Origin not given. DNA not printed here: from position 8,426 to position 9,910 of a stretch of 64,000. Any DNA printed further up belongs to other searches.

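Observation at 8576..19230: Cluster of four paralogous TPR proteins built on a SpoIIE/RsbU-type PP2C phosphatase domain, two with a periplasmic TPR sensor between TM helices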

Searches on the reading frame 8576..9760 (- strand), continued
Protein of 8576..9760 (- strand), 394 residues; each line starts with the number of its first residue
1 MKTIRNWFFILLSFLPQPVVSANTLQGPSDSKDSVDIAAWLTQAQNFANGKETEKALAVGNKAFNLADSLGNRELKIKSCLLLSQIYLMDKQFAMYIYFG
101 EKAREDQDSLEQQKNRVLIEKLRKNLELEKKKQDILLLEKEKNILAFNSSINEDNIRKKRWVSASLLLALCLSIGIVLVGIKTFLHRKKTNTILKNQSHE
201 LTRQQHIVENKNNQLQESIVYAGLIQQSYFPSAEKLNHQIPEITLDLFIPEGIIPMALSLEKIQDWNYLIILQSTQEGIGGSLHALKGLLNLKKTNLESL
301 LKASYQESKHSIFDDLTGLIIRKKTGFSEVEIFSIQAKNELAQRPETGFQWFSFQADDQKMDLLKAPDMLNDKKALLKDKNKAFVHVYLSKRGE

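Call 49: find_encoding_contigs(protein=P0249, flank=8000, max_places=3)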
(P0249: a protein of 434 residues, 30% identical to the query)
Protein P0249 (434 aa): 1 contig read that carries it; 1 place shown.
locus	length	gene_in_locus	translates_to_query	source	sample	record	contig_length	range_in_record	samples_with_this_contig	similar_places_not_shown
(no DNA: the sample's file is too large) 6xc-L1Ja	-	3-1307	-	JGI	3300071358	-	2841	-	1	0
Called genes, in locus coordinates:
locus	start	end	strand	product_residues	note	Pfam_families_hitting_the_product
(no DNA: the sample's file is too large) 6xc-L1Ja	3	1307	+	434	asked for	PF00515:TPR_1 (faint), PF07719:TPR_2 (faint), PF13374:TPR_10 (faint), PF28559:TPR_SusR (weak), PF13424:TPR_12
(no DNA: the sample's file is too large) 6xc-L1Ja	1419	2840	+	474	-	?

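Call 69: predict_structure(alignment_id=A4)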
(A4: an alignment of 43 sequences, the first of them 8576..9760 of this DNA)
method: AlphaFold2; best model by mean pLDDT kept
length: 394 residues; sequences in the alignment: 43
mean_pLDDT: 75.9   pTM: 0.39
mean pLDDT of the five models: 75.9, 74.7, 74.4, 74.0, 73.6
residues with pLDDT >= 90: 172; 70-90: 94; 50-70: 47; < 50: 81
segments of 3 or more residues with pLDDT < 50: 21-30, 309-324, 340-394
pLDDT, mean of each block of 10 residues (from residue 1): 77 66 44 78 96 97 96 96 98 98 96 95 96 97 96 96 97 97 95 93 92 85 82 79 58 78 81 80 84 75 59 40 53 62 33 33 31 35 32 29
secondary structure, 60 per line:
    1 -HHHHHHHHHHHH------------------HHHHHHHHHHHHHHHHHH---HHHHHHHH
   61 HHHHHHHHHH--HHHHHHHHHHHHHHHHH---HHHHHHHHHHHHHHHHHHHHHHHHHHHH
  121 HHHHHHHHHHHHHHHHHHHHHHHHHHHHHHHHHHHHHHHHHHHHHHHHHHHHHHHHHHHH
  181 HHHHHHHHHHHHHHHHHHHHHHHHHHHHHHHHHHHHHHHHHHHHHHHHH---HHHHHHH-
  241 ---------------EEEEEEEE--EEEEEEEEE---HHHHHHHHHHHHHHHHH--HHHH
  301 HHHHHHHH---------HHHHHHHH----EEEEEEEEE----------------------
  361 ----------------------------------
elements in order: H2-13 H32-49 H53-70 H73-89 H93-229 H233-239 E256-263 E266-274 H278-294 H297-308 H318-325 E330-338
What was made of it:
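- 8576..9760 (-): Gene A: 394-aa membrane-anchored pseudophosphatase remnant. It has a signal peptide (aa 1-22, VSA|N), about 1.5 TPR-like repeats (aa 32-89), one long helix at aa 93-229 that contains the TM segment 163-181 (nt 9218-9274), and a degenerate PP2C N-terminal piece (β-hairpin 256-274, α1 278-294, α2 297-308; linker plus remnant is nt 8837-9193). The tail at aa 309-394 is low-confidence or disordered. AF2 model pLDDT 75.9 (call 69).
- On Periplasmic TPR sensor proteins of Bacteroidota (FimS / SusR type): A meets it with only about 1.5 TPR-like repeats (call 69).
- Its C-terminal 85 residues are predicted to be disordered (call 69).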

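Call 72: fold_search(model_id=the predicted structure, library=pdb)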
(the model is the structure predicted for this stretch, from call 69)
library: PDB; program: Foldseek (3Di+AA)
matches with E <= 10: 766; with E <= 0.001: 0
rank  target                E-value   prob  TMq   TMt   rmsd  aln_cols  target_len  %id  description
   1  4yvo                  7.1e-03  1.00  0.16  0.49   3.7        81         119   21  Crystal Structure of the TPR Domain of Arabidopsis FLU (FLU-TPR) (released 2015-06-10)
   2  5che_E                2.0e-02  1.00  0.20  0.63   1.1        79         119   18  Crystal structure of Arabidopsis glutamyl-tRNA reductase in complex with its regulatory proteins (released 2016-02-03)
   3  5che_F                2.2e-02  1.00  0.19  0.63   1.2        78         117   18  Crystal structure of Arabidopsis glutamyl-tRNA reductase in complex with its regulatory proteins (released 2016-02-03)
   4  3sf4_A                2.2e-02  1.00  0.20  0.22   4.0        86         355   17  Crystal structure of the complex between the conserved cell polarity proteins Inscuteable and LGN (released 2011-11-23)
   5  3sf4_C                2.3e-02  1.00  0.20  0.23   1.6        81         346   20  Crystal structure of the complex between the conserved cell polarity proteins Inscuteable and LGN (released 2011-11-23)
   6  4g2v_A                2.6e-02  1.00  0.19  0.24   1.1        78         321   20  Structure complex of LGN binding with FRMPD1 (released 2013-01-23)
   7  4wnd_A                2.7e-02  1.00  0.20  0.23   1.8        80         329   19  Crystal structure of the TPR domain of LGN in complex with Frmpd4/Preso1 at 1.5 Angstrom resolution (released 2015-09-16)
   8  5a6c_B                3.1e-02  1.00  0.19  0.21   1.1        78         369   19  Concomitant binding of Afadin to LGN and F-actin directs planar spindle orientation (released 2015-12-30)
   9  3sf4_B                3.3e-02  1.00  0.20  0.23   1.4        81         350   20  Crystal structure of the complex between the conserved cell polarity proteins Inscuteable and LGN (released 2011-11-23)
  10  4wne_A                3.5e-02  1.00  0.20  0.24   1.0        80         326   20  Crystal structure of the TPR domain of LGN in complex with Frmpd4/Preso1 at 2.0 Angstrom resolution (released 2015-09-16)
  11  6hc2_C                3.5e-02  1.00  0.20  0.21   1.4        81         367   20  Crystal structure of NuMA/LGN hetero-hexamers (released 2019-05-29)
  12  4gcn_A                3.7e-02  1.00  0.18  0.53   2.0        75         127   11  N-terminal domain of stress-induced protein-1 (STI-1) from C.elegans (released 2012-08-15)
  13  5a6c_A                3.9e-02  1.00  0.20  0.22   1.0        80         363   20  Concomitant binding of Afadin to LGN and F-actin directs planar spindle orientation (released 2015-12-30)
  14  3ro3_A                3.9e-02  1.00  0.20  0.48   1.6        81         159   20  crystal structure of LGN/mInscuteable complex (released 2012-03-07)
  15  9k7w_D                4.4e-02  0.99  0.16  0.53   4.1        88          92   15  Crystal structure of designed nickel-induced homotrimer C3-Ni1-HH*3-18 (released 2025-10-29)
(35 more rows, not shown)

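Call 80: search_protein_families(library=pfam, alignment_id=A5, max_evalue=0.001)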
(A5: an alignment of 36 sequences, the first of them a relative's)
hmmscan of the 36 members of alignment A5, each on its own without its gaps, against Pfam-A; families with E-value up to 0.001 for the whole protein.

A. member 1, L014:1593-2216:+ (207 aa): 11 families
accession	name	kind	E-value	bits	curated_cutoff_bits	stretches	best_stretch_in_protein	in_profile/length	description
PF13649.12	Methyltransf_25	-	4.6e-18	66.1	27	1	45-137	1-97/97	Methyltransferase domain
PF08242.18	Methyltransf_12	-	9.3e-14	52.4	30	1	46-139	1-98/98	Methyltransferase domain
PF08241.18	Methyltransf_11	-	3e-12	47.5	21.2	1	46-140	1-94/95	Methyltransferase domain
PF13847.12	Methyltransf_31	-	5.7e-10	39.5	27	1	40-108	2-78/145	Methyltransferase domain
PF13489.12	Methyltransf_23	-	6.1e-08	33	27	1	29-142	11-117/164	Methyltransferase domain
PF05175.20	MTS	-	3.2e-07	30.6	23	1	27-94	16-84/170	Methyltransferase small domain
PF02353.26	CMAS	-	5.6e-06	26.3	27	1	43-157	64-180/273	Mycolic acid cyclopropane synthetase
PF01728.25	FtsJ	-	9.9e-06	26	24.1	1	35-97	13-77/181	FtsJ-like methyltransferase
PF01209.24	Ubie_methyltran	-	0.00035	20.4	20.1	1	33-140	38-150/233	ubiE/COQ5 methyltransferase family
PF05891.18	Methyltransf_PK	-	0.00063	19.8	27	1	39-141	53-159/218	AdoMet dependent proline di-methyltransferase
PF13679.12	Methyltransf_32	-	0.00086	19.7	27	0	39-93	23-82/143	Methyltransferase domain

B. families by the number of members that match (of 36 scanned): 40 families (the first 25 are shown)
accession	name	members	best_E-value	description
PF01035.26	DNA_binding_1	2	6.8e-34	6-O-methylguanine DNA methyltransferase, DNA binding domain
PF09719.15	C_GCAxxG_C_C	2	2.6e-25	Putative redox-active protein (C_GCAxxG_C_C)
PF02870.21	Methyltransf_1N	2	1.1e-09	6-O-methylguanine DNA methyltransferase, ribonuclease-like domain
PF02261.22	Asp_decarbox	1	1.1e-50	Aspartate decarboxylase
PF09424.15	YqeY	1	6.6e-48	Yqey-like protein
PF04304.18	DUF454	1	2.5e-37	Protein of unknown function (DUF454)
PF09345.15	SiaC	1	2.2e-36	SiaC family regulatory phosphoprotein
PF01252.23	Peptidase_A8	1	1.6e-31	Signal peptidase (SPase) II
PF19788.4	DUF6272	1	4e-31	Family of unknown function (DUF6272)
PF08327.17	AHSA1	1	2.4e-25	Activator of Hsp90 ATPase homolog 1-like protein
PF13649.12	Methyltransf_25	1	4.6e-18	Methyltransferase domain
PF01467.32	CTP_transf_like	1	6.3e-17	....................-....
PF01168.26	Ala_racemase_N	1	1e-16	Alanine racemase, N-terminal domain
PF08242.18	Methyltransf_12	1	9.3e-14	Methyltransferase domain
PF02586.19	SRAP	1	1e-13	SOS response associated peptidase (SRAP)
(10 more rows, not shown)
